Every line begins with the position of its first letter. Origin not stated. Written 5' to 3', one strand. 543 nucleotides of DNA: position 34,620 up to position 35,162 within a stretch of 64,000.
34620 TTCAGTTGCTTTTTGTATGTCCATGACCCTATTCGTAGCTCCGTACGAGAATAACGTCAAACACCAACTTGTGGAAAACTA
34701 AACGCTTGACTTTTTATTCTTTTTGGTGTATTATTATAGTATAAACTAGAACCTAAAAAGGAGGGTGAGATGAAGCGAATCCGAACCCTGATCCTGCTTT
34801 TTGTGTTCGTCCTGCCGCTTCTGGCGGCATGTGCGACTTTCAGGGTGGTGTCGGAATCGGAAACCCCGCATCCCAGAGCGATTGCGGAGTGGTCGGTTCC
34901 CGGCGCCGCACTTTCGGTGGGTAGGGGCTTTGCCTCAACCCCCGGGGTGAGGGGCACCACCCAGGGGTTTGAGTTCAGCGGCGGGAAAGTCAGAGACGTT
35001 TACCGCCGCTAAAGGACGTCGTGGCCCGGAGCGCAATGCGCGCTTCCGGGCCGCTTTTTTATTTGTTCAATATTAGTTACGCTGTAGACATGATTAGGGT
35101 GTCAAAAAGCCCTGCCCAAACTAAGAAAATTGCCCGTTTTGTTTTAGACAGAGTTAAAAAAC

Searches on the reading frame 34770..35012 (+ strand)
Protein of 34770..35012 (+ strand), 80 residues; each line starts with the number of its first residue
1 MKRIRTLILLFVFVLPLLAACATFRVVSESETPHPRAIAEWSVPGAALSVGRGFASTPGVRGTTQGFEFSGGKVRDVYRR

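Call 82: search_protein_families(library=ncbifam, proteins=[window:34770-35012:+], max_evalue=0.1)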
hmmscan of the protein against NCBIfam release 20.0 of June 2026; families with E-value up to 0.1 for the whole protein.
window:34770-35012:+ (80 aa): 1 family
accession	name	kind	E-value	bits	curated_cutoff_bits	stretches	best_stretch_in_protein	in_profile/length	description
NF040804.1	blaOXA-1089_like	exception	0.031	13.6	580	1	1-36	1-36/289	OXA-1089 family carbapenem-hydrolyzing class D beta-lactamase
